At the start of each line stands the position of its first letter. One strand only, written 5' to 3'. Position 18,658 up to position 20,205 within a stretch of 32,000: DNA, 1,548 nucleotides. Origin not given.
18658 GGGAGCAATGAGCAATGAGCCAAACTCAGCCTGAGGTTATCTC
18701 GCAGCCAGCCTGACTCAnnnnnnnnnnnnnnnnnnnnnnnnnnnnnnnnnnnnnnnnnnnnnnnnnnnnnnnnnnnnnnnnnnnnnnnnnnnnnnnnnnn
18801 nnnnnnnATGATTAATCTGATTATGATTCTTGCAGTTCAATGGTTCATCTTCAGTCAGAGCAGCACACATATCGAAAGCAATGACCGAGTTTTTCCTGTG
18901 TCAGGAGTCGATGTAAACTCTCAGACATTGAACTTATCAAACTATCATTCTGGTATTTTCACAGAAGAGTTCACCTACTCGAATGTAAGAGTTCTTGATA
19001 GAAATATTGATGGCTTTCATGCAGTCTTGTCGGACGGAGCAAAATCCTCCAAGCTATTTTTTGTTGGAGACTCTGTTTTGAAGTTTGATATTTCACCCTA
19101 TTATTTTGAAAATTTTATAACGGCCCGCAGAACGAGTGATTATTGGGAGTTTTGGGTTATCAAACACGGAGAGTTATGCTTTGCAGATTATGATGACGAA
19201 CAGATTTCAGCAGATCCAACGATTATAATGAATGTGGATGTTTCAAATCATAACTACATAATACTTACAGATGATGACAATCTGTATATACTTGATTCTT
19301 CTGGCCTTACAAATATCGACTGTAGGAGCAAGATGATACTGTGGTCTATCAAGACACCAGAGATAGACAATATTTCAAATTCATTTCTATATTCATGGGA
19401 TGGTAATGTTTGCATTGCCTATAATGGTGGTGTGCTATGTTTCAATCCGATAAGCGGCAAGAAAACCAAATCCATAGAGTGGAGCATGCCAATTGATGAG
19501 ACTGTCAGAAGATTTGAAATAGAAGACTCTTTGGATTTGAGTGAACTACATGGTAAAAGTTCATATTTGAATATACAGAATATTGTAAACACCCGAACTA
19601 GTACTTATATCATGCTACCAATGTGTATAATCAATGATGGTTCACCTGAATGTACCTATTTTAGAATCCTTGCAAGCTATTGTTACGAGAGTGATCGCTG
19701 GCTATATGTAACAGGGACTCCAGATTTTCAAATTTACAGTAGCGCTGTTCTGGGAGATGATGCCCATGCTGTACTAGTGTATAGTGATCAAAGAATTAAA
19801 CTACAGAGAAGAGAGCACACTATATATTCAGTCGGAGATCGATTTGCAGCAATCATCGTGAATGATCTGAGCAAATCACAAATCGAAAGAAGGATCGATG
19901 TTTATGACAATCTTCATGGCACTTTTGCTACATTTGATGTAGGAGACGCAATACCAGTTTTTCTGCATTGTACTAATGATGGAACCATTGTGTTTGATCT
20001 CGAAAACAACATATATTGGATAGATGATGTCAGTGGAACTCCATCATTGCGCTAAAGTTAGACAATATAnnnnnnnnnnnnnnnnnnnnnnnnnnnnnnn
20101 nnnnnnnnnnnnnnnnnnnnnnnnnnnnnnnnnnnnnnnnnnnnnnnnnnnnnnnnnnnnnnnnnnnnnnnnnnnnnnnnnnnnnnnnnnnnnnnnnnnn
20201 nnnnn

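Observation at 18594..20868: Low-GC two-gene cassette bracketed by 152-bp direct repeats between a conserved-looking lipoprotein gene and icmF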

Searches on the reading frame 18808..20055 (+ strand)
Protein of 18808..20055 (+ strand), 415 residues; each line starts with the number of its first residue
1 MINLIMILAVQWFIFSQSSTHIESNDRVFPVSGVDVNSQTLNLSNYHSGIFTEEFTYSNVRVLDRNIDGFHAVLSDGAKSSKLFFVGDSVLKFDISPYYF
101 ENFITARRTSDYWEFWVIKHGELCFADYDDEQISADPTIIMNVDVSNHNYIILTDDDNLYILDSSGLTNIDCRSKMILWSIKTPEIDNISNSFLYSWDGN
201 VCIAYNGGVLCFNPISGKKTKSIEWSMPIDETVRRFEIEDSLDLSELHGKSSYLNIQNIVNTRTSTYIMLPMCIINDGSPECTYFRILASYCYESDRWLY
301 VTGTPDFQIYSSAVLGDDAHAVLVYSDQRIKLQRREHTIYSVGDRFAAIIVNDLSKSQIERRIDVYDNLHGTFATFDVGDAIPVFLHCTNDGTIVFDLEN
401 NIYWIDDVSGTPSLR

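Call 7: search_protein_families(library=pfam, proteins=[window:18808-20055:+], max_evalue=0.01)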
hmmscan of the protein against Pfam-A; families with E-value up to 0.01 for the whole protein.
window:18808-20055:+ (415 aa): 0 families

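Call 19: find_homologous_proteins(query=window:18808-20052:+, max_evalue=0.001)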
Query window:18808-20052:+ (415 aa): 1 proteins with E <= 0.001 among 3387 candidates.
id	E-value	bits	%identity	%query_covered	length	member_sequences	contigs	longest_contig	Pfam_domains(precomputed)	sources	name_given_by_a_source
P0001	2.4e-280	947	100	100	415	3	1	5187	-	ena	-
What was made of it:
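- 18808..20055 (+): ORF1, 415 aa. It has a hydrophobic N-terminus, is predicted all-beta and has no detectable homologue. It has faint PQQ/BamB-propeller-like repeats. GC 0.37, GC3 0.33. The only hit in 5.8 billion clusters is its own cluster (call 19).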

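Call 22: search_protein_families(library=ncbifam, proteins=[window:18808-20052:+], max_evalue=0.1)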
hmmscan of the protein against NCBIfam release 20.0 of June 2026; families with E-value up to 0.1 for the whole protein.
window:18808-20052:+ (415 aa): 0 families

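Call 23: search_protein_families(library=phrogs, proteins=[window:18808-20052:+], max_evalue=0.1)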
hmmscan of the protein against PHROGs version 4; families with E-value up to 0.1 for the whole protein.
window:18808-20052:+ (415 aa): 0 families

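Call 24: search_protein_families(library=padloc, proteins=[window:18808-20052:+], max_evalue=0.1)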
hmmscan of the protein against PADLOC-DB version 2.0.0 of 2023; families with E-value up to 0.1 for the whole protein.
window:18808-20052:+ (415 aa): 0 families
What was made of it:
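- Tried and rejected: PHROGs, PADLOC and NCBIfam gave nothing for either ORF (calls 22-24).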

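Call 32: predict_structure(protein=window:18808-20052:+)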
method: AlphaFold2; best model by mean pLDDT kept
length: 415 residues; sequences in the alignment: 1
mean_pLDDT: 36.7   pTM: 0.26
mean pLDDT of the five models: 36.7, 35.8, 32.1, 28.0, 26.5
residues with pLDDT >= 90: 0; 70-90: 0; 50-70: 33; < 50: 382
segments of 3 or more residues with pLDDT < 50: 14-108, 117-127, 138-151, 156-158, 164-167, 169-415
pLDDT, mean of each block of 10 residues (from residue 1): 59 44 27 31 31 34 39 41 40 36 46 47 45 50 42 50 49 35 34 41 42 39 32 26 29 28 36 31 37 33 34 29 31 27 30 29 30 33 33 38 39 33
secondary structure, 60 per line:
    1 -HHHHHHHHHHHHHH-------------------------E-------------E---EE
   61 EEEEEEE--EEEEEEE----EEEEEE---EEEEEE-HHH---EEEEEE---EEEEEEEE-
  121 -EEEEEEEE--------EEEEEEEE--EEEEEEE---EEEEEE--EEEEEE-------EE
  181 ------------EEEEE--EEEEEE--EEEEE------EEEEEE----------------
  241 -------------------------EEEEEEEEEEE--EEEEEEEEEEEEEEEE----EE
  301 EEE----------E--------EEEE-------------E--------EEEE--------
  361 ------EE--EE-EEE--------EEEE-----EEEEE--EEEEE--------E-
elements in order: H2-15 E59-67 E70-76 E81-86 E90-95 E103-108 E112-119 E122-129 E138-145 E148-154 E158-163 E166-171 E193-197 E200-205 E208-212 E219-224 E266-276 E279-294 E299-303 E323-326 E349-352 E374-376 E385-388 E394-398 E401-405
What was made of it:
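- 18808..20055 (+): AlphaFold2 (AF2) model pLDDT 36.7, all-beta (call 32).
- On PQQ/BamB beta-propeller (ORF1): The AF2 model has pLDDT 36.7 (call 32).
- Tried and rejected: The single-sequence AlphaFold2 model of ORF1 was unusable (pLDDT 36.7; call 32).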

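Call 56: search_protein_families(library=pfam, proteins=[window:18808-20052:+], max_evalue=10)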
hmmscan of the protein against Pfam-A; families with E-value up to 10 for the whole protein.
window:18808-20052:+ (415 aa): 0 families

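Call 61: search_dna_similar(query=window:18808-20052:+, collection=phages, mode=protein, max_evalue=0.01)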
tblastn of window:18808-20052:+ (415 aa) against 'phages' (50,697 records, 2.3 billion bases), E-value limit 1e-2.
No match.

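Call 62: search_dna_similar(query=window:18808-20052:+, collection=plasmids, mode=protein, max_evalue=0.01)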
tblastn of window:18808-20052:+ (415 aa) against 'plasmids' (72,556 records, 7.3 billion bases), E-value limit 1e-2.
No match.

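Call 69: search_solved_structures(query=window:18808-20052:+, max_evalue=10)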
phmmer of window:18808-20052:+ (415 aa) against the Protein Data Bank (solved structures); distinct sequences matched with E-value up to 10: 0.
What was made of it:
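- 18808..20055 (+): No PDB sequence hit (call 69).
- Tried and rejected: A PDB sequence search for ORF1 was empty (call 69).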
